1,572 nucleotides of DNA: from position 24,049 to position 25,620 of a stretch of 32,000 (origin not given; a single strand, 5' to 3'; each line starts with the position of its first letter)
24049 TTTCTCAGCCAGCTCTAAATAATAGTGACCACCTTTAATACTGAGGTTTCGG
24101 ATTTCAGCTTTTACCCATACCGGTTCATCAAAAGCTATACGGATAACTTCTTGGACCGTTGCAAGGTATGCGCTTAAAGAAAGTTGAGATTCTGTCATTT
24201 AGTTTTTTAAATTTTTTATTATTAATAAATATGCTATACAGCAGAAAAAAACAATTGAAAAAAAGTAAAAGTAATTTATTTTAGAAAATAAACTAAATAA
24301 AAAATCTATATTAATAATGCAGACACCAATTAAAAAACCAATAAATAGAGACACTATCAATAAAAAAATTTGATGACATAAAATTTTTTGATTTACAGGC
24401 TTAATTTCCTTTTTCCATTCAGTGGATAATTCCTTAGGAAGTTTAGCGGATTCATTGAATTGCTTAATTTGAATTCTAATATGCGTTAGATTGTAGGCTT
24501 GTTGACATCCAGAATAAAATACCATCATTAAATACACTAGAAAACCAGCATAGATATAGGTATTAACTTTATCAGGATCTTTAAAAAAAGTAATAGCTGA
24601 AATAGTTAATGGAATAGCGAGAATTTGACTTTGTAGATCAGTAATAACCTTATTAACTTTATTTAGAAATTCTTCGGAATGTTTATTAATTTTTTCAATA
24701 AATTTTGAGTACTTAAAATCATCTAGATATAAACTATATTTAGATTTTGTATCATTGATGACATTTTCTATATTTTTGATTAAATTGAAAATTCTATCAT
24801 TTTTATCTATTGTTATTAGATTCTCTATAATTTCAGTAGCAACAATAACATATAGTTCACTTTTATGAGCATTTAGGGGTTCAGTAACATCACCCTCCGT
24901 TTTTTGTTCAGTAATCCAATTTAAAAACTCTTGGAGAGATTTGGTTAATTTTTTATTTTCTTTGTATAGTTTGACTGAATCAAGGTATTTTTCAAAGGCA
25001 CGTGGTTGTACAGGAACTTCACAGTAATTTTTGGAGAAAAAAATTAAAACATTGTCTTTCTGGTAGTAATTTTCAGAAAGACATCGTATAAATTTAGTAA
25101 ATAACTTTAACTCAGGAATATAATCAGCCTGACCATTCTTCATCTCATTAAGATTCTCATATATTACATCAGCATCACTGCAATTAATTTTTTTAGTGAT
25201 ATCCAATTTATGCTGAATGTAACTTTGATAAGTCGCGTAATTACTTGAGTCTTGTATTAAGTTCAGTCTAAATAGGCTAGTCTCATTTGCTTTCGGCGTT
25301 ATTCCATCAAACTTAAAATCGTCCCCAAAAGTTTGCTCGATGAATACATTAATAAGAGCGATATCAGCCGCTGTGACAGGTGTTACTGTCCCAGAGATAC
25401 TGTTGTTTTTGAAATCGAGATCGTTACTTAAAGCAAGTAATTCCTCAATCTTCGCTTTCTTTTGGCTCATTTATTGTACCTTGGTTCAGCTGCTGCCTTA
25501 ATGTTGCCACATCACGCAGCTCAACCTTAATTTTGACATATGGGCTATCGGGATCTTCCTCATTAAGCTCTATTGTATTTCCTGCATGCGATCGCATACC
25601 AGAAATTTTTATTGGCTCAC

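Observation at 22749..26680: Coupled four-gene cassette, NA37-like / multi-TM protein / XseA / XseB, at the edge of a mobile element: candidate undescribed defence or anti-MGE system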

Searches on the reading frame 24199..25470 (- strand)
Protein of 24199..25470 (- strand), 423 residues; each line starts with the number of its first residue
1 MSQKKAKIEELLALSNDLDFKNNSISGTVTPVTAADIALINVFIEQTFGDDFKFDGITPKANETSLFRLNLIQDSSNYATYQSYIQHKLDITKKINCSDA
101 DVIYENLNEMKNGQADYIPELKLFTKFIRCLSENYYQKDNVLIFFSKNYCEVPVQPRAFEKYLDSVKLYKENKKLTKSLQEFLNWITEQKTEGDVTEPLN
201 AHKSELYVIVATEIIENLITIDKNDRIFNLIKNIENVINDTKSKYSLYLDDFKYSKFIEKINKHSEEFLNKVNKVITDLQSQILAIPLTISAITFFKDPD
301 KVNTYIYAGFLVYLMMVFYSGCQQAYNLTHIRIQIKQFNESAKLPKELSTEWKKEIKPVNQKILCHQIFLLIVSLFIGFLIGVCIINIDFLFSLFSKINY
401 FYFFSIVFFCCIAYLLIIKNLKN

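Call 5: search_protein_families(library=pfam, proteins=[window:24199-25470:-], max_evalue=0.1)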
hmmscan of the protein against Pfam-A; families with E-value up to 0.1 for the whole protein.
window:24199-25470:- (423 aa): 0 families

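Call 6: search_protein_families(library=padloc, proteins=[window:24199-25470:-], max_evalue=0.1)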
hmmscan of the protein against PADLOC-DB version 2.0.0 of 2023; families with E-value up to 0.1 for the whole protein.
window:24199-25470:- (423 aa): 0 families

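Call 7: search_protein_families(library=ncbifam, proteins=[window:24199-25470:-], max_evalue=0.01)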
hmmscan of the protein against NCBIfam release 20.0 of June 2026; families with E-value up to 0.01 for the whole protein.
window:24199-25470:- (423 aa): 1 family
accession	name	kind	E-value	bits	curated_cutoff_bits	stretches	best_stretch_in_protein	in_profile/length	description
NF053869.1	DS1_2_antiphage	equivalog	3e-09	36.5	315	1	98-337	52-284/337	anti-phage protein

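Call 8: search_protein_families(library=phrogs, proteins=[window:24199-25470:-], max_evalue=0.01)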
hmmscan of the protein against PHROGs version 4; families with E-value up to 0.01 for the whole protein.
window:24199-25470:- (423 aa): 1 family
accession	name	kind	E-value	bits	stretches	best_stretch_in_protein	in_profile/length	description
phrog_5023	-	unknown function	4.7e-17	63.1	1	106-403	120-409/412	-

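Call 15: find_homologous_proteins(query=window:24199-25470:-, max_evalue=0.001)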
Query window:24199-25470:- (423 aa): 36 proteins with E <= 0.001 among 6535 candidates.
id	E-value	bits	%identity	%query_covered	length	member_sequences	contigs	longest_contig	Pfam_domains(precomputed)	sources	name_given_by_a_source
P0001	2.4e-273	924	100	100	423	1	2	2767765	-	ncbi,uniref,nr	ncbi:hypothetical protein GFH30_00910 [Acinetobacter wanghuae]|uniref:Uncharacterized protein n=1 Ta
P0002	6.7e-246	834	90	100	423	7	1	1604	-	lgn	-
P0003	5.1e-229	778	83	100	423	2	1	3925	-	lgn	-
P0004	8.2e-218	742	81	100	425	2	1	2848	-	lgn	-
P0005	8.2e-192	656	74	95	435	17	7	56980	-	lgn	-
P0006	3.6e-190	650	69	98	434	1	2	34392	-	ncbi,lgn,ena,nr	ncbi:MAG: hypothetical protein KAZ18_01115 [Acinetobacter sp.]|nr:hypothetical protein [Acinetobacte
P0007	9.8e-179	613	68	95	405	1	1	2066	-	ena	-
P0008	4.8e-178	611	69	98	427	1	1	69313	-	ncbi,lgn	ncbi:MAG: hypothetical protein ACK410_01280 [Acinetobacter sp.]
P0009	2.6e-176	605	67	96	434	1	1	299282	-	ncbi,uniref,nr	ncbi:hypothetical protein B9X71_08980 [Acinetobacter baumannii]|uniref:hypothetical protein n=1 Tax=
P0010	2.9e-173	595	67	94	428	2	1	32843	-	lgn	-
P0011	9.0e-172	590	66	95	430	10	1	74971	-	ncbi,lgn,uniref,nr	ncbi:hypothetical protein [Acinetobacter sp. ANC 5378]|uniref:hypothetical protein n=1 Tax=Acinetoba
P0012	9.3e-170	583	65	99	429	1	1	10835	-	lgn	-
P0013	4.6e-145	502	58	100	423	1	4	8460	-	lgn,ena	-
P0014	5.0e-123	429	55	92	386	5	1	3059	-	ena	-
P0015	1.5e-120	421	49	97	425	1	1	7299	-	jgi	jgi:hypothetical protein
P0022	2.6e-113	397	49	98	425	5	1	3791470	-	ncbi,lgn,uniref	ncbi:hypothetical protein ACLFLG_00820 [Acinetobacter pittii]|uniref:hypothetical protein n=1 Tax=Ac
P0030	1.6e-81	293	41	87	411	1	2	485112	-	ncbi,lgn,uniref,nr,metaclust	ncbi:hypothetical protein [Acinetobacter pittii]|uniref:hypothetical protein n=1 Tax=Acinetobacter p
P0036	5.1e-17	80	29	47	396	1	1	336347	-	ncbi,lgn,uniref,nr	ncbi:hypothetical protein [Psychrobacter frigidicola]|uniref:hypothetical protein n=1 Tax=Psychrobac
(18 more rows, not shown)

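Call 16: find_encoding_contigs(protein=P0009, flank=10000, max_places=2)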
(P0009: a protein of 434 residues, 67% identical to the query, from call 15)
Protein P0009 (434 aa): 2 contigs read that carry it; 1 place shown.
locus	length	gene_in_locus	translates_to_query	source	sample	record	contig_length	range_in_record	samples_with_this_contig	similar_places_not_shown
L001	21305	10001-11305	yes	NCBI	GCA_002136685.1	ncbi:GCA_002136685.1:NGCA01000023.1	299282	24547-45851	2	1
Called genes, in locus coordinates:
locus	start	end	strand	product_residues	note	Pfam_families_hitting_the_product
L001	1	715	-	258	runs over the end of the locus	-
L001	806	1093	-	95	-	-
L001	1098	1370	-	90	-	-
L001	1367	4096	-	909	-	PF13155:Toprim_2, PF13362:Toprim_3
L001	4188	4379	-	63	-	-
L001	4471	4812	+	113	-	-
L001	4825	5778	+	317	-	-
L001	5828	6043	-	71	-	-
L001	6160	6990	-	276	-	PF09669:Phage_pRha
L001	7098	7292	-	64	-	-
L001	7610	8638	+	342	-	-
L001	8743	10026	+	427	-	PF04245:NA37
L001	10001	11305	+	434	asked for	-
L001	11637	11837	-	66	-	PF01258:zf-dskA_traR (weak)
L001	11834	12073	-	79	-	PF04606:Ogr_Delta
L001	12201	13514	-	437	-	PF05954:Phage_GPD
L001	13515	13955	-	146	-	PF06995:Phage_P2_GpU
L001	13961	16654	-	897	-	PF10145:PhageMin_Tail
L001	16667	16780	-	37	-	PF06528:Phage_P2_GpE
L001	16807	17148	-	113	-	PF10109:Phage_TAC_7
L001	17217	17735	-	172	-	PF04985:Phage_tube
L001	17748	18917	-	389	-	PF22671:Gp18_domIII_N, PF04984:Phage_sheath_1, PF17482:Phage_sheath_1C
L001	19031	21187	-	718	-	PF12571:Phage_tail_fib, PF27114:Phage_tail_beta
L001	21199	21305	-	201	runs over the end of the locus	PF09684:Tail_P2_I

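Call 17: find_encoding_contigs(protein=P0022, flank=10000, max_places=2)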
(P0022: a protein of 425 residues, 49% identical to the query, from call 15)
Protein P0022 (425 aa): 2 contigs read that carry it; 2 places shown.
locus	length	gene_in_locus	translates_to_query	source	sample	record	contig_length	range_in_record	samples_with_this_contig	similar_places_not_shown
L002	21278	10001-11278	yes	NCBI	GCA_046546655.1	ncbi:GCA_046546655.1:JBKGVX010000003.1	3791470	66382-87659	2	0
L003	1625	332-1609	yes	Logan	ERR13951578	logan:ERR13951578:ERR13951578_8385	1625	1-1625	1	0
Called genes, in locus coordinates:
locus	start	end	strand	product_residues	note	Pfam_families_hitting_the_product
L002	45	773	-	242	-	PF14337:Abi_alpha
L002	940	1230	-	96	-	-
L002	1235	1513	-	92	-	-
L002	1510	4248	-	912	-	PF13155:Toprim_2, PF13362:Toprim_3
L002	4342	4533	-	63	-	-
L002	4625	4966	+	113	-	-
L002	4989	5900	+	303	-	-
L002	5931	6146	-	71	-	-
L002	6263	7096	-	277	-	PF09669:Phage_pRha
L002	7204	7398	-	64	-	-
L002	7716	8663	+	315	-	-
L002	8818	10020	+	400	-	PF04245:NA37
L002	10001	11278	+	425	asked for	-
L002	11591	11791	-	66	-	PF01258:zf-dskA_traR (weak)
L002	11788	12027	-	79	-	PF04606:Ogr_Delta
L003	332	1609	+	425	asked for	-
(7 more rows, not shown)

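Call 18: find_encoding_contigs(protein=P0030, flank=10000, max_places=2)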
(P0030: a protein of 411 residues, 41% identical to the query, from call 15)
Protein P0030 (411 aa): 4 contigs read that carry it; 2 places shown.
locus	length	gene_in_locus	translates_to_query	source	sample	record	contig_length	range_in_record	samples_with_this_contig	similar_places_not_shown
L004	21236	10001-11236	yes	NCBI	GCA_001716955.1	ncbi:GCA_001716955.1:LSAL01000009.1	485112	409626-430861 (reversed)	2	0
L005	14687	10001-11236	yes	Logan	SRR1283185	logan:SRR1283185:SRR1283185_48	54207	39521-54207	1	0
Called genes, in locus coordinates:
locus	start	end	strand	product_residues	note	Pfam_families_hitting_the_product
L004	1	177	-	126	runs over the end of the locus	PF03544:TonB_C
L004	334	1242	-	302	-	PF01764:Lipase_3 (weak), PF07819:PGAP1 (weak)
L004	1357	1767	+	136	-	PF00293:NUDIX, PF14815:NUDIX_4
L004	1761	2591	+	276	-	PF26348:SRA_ScoMcrA, PF01844:HNH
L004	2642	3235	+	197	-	-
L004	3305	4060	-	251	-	PF04471:Mrr_cat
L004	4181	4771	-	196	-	-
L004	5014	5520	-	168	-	-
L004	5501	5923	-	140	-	PF04480:DUF559 (weak)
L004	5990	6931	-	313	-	PF13730:HTH_36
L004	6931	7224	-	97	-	-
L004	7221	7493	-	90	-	-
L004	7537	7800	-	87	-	-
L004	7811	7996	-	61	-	PF14549:P22_Cro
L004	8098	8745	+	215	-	PF12844:HTH_19, PF13560:HTH_31, PF01381:HTH_3, PF00717:Peptidase_S24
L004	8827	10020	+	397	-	PF04245:NA37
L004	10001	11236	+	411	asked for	-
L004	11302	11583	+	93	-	-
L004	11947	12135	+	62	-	-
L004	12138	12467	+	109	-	-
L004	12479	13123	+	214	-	PF06378:SSAP_Sak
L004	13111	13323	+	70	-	-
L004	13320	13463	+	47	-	-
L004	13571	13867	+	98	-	-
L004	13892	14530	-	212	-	-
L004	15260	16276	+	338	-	PF20282:CTD6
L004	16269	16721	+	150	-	PF20288:MC2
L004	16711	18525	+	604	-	-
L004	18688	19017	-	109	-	-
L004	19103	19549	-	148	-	PF01638:HxlR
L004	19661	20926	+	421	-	PF07690:MFS_1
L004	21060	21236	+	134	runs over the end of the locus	-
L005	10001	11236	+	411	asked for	-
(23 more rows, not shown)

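Call 19: find_encoding_contigs(protein=P0036, flank=10000, max_places=2)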
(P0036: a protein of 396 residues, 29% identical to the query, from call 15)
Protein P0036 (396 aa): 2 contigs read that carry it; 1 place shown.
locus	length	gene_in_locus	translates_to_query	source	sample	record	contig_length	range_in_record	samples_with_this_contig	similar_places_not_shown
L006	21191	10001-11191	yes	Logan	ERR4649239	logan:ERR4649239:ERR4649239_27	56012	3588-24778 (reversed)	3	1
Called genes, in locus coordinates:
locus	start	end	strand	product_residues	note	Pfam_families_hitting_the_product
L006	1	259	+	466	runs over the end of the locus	PF00487:FA_desaturase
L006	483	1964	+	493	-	PF02696:SelO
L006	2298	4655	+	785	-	PF00390:malic, PF03949:Malic_M, PF01515:PTA_PTB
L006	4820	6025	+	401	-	PF01743:PolyA_pol, PF12627:PolyA_pol_RNAbd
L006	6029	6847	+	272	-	PF23441:SDR, PF00106:adh_short, PF13561:adh_short_C2, PF21777:SDR-like (faint)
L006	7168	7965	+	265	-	PF13356:Arm-DNA-bind_3 (weak)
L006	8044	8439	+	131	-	PF00589:Phage_integrase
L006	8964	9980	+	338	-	PF04245:NA37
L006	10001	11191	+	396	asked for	-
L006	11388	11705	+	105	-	-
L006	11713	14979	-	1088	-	PF00589:Phage_integrase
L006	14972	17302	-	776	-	-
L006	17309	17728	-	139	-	-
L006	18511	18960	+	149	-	-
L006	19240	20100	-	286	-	PF00196:GerE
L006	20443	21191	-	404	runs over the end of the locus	PF07690:MFS_1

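Call 28: search_dna_similar(query=window:24199-25470:-, collection=phages, mode=protein, max_rows=20, max_evalue=0.001)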
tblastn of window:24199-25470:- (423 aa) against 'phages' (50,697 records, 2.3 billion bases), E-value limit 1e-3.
Records with a match: 5; places in all: 5; records where one place covers at least 80% of the query: 0.
Best place of each record, by identity: <60% 5.
By first word of the organism name: Acinetobacter 2; Klebsiella 1; Sinorhizobium 1; Bacteriophage 1.
By host as written in the record: - 3; Klebsiella pneumoniae 1; Sinorhizobium sp. LM21 1.
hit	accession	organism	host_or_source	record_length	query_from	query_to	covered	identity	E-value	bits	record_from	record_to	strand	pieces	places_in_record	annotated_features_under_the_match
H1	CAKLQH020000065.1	Acinetobacter phage MD-2021a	not known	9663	99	320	52%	26.5%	5e-5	52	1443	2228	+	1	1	Uncharacterised protein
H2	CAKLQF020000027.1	Acinetobacter phage MD-2021a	not known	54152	99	320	52%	26.5%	5e-5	52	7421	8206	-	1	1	Uncharacterised protein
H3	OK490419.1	Klebsiella phage Kp4865-4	Klebsiella pneumoniae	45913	121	343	53%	24.2%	1e-4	50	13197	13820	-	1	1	record has no annotation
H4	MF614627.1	Sinorhizobium phage phi2LM21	Sinorhizobium sp. LM21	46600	202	413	50%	20.7%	4e-7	59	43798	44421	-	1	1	hypothetical protein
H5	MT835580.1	Bacteriophage sp.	human fecal samples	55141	230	384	37%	21.0%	6e-4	48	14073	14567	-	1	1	record has no annotation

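Call 39: find_encoding_contigs(protein=P0003, flank=10000, max_places=2)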
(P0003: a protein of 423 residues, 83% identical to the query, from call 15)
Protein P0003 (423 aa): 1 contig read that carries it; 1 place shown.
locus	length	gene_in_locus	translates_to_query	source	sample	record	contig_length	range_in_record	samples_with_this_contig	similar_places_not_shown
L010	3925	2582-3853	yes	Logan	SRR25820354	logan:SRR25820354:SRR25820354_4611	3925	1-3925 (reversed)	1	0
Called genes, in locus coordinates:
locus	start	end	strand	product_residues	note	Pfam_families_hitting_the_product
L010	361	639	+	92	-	PF11112:PyocinActivator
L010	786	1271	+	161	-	-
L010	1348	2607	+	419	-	PF04245:NA37 (weak)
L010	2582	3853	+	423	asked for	-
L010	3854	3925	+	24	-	?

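Call 40: find_encoding_contigs(protein=P0013, flank=10000, max_places=3)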
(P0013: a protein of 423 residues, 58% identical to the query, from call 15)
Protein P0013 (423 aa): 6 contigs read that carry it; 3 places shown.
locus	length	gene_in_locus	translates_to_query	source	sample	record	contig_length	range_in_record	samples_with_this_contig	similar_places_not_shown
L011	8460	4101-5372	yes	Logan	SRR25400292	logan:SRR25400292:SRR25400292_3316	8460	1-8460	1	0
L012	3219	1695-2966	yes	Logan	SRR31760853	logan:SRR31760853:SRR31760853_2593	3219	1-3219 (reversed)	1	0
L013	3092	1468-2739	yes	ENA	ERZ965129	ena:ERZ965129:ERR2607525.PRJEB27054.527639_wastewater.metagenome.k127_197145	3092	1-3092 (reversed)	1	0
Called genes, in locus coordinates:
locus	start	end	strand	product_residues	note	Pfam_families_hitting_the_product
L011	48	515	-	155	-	-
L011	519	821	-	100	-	-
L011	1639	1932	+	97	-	-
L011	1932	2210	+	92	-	PF11112:PyocinActivator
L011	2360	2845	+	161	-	-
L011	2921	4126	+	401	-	PF04245:NA37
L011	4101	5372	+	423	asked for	-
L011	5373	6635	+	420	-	PF13742:tRNA_anti_2, PF02601:Exonuc_VII_L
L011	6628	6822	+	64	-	-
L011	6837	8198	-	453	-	-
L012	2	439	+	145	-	?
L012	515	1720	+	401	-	PF04245:NA37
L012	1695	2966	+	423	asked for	-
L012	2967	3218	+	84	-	?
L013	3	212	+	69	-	?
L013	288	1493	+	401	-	PF04245:NA37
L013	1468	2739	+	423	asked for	-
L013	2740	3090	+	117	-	?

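Call 41: find_encoding_contigs(protein=P0005, flank=10000, max_places=3)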
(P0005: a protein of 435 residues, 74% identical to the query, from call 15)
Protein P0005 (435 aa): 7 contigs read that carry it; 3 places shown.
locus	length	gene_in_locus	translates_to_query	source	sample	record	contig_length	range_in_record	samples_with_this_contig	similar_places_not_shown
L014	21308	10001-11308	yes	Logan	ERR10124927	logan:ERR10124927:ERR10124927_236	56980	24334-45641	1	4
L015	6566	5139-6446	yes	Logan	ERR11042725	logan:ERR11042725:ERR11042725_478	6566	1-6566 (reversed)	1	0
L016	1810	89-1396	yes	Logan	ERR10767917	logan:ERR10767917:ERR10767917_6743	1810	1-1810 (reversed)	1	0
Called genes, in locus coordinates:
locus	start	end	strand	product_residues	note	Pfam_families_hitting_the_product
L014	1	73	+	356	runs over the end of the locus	PF00589:Phage_integrase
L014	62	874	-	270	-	-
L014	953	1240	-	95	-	-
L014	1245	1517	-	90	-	-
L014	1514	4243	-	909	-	PF13155:Toprim_2, PF13362:Toprim_3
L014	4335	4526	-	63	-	-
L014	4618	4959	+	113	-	-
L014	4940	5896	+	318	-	-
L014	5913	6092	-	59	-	-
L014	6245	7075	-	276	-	PF09669:Phage_pRha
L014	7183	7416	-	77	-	-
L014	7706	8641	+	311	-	-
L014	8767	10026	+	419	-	PF04245:NA37 (weak)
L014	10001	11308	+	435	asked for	-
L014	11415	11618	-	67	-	-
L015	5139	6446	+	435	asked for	-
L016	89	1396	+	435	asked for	-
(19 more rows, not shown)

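Call 54: get_annotated_region(hit=H3, flank=4000)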
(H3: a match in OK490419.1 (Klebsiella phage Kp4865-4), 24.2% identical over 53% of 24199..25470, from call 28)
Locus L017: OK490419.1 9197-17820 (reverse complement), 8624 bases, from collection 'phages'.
description: UNVERIFIED: Klebsiella phage Kp4865-4, complete genome.
organism: Klebsiella phage Kp4865-4 (NCBI taxid 2895876)
taxonomy: Viruses; Duplodnaviria; Heunggongvirae; Uroviricota; Caudoviricetes
host: Klebsiella pneumoniae; source: -; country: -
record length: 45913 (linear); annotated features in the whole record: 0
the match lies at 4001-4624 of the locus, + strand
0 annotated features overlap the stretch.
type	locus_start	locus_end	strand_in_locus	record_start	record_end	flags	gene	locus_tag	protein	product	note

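Call 55: get_annotated_region(hit=H4, flank=4000)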
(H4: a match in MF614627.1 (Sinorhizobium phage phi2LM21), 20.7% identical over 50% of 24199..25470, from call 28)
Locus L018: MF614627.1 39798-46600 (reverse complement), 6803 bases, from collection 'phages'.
description: Sinorhizobium phage phi2LM21, complete genome.
organism: Sinorhizobium phage phi2LM21 (NCBI taxid 2029632)
taxonomy: Viruses; Duplodnaviria; Heunggongvirae; Uroviricota; Caudoviricetes
host: Sinorhizobium sp. LM21; source: -; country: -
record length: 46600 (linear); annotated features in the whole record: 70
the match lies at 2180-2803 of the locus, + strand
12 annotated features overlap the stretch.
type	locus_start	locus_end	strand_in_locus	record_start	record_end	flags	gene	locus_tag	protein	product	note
CDS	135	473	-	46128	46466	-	-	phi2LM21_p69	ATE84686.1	hypothetical protein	-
CDS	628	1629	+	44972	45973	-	-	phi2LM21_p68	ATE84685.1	nucleoid-associated protein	-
CDS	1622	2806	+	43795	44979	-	-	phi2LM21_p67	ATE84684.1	hypothetical protein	-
CDS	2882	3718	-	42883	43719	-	-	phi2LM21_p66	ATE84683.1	adenine specific DNA methyltransferase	-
CDS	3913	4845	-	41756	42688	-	-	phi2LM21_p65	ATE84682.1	ATP-dependent DNA ligase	NHEJ DBS DNA repair ligase clustered with Ku protein, LigD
CDS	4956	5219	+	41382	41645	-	-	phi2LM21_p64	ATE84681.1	hypothetical protein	-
CDS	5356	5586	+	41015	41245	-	-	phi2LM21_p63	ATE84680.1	hypothetical protein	-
CDS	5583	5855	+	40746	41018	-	-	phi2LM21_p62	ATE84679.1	hypothetical protein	-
CDS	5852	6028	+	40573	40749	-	-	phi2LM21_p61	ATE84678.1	hypothetical protein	-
CDS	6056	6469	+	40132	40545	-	-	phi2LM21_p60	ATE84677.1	hypothetical protein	-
CDS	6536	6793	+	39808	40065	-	-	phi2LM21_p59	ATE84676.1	hypothetical protein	-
CDS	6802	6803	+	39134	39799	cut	-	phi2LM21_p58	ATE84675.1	SOS response-associated peptidase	SOS response-associated peptidase YedK; The SRAP family functions as a DNA-associated autoproteolytic switch that ...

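Call 58: search_protein_families(library=ncbifam, proteins=[L017:3596-4804:+, L017:2605-3636:+, L018:1622-2806:+, L018:628-1629:+, P0036, P0030, P0022, L006:8964-9980:+], max_evalue=0.01)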
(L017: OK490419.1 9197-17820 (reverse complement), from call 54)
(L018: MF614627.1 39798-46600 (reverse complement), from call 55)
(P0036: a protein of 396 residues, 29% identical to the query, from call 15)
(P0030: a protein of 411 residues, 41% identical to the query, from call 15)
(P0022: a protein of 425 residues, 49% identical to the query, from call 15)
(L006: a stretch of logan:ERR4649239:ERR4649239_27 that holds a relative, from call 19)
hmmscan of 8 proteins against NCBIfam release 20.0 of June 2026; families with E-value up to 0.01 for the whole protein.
L017:3596-4804:+ (402 aa): 1 family
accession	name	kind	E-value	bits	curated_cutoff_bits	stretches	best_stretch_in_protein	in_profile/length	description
NF053869.1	DS1_2_antiphage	equivalog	1.2e-17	64.1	315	1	93-339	36-286/337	anti-phage protein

L017:2605-3636:+ (343 aa): 2 families
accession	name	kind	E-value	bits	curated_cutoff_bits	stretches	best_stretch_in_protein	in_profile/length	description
NF001557.0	PRK00378.1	equivalog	1.4e-48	165.9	341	1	8-334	3-328/334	nucleoid-associated protein YejK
NF053868.1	DS1_1_antiphage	equivalog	1.8e-14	53.6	330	1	39-242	62-275/369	nucleoid-associated anti-phage protein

L018:1622-2806:+ (394 aa): 1 family
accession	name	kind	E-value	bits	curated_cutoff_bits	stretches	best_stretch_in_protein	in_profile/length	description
NF053869.1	DS1_2_antiphage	equivalog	3e-17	62.8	315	1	85-335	36-290/337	anti-phage protein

L018:628-1629:+ (333 aa): 2 families
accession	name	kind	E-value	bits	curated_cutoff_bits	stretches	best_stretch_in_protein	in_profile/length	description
NF001557.0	PRK00378.1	equivalog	1.9e-54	185.1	341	1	1-329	1-330/334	nucleoid-associated protein YejK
NF053868.1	DS1_1_antiphage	equivalog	5.5e-18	65.1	330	1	35-246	64-284/369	nucleoid-associated anti-phage protein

P0036 (396 aa): 1 family
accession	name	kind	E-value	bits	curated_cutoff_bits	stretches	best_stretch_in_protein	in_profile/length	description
NF053869.1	DS1_2_antiphage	equivalog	9.3e-19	67.8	315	1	95-337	46-283/337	anti-phage protein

P0030 (411 aa): 1 family
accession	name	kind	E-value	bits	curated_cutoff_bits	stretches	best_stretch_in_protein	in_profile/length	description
NF053869.1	DS1_2_antiphage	equivalog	2.8e-10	39.9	315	1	65-345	17-287/337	anti-phage protein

P0022 (425 aa): 1 family
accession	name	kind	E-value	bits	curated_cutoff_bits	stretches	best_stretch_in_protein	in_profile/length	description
NF053869.1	DS1_2_antiphage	equivalog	7.9e-12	45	315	1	95-363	46-308/337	anti-phage protein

L006:8964-9980:+ (338 aa): 2 families
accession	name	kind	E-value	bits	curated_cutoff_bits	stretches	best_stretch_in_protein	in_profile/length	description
NF001557.0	PRK00378.1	equivalog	7e-51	173.4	341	1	2-330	5-323/334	nucleoid-associated protein YejK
NF053868.1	DS1_1_antiphage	equivalog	1.5e-21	76.8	330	1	36-307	65-347/369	nucleoid-associated anti-phage protein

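Call 59: search_protein_representatives(alignment_id=A3)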
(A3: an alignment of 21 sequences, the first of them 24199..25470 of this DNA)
Query: 21 sequences, 418 profile positions. Proteins with E-value up to 0.001 (for the whole library): 642; up to 1e-10: 170; up to 1e-30: 34. The best 150 are listed.
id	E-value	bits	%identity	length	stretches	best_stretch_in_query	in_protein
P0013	4.4e-192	655.1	-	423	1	1-417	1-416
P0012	1.1e-177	607.6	-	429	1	1-418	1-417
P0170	1.0e-126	439.7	-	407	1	1-401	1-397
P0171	1.1e-117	409.9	-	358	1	1-353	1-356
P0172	1.1e-108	380.4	-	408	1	6-390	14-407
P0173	1.5e-103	363.5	-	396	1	5-385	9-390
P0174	2.1e-101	356.4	-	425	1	6-402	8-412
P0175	1.7e-98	346.7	-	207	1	215-418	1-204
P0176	1.8e-74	267.7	-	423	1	6-408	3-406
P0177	5.3e-61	223.3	-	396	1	6-388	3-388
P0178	1.1e-59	218.9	-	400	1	6-390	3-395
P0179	3.4e-52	194.2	-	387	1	7-391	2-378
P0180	4.4e-51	190.6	-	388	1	6-393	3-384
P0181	5.7e-48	180.3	-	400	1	7-399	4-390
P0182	5.5e-46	173.8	-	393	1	10-403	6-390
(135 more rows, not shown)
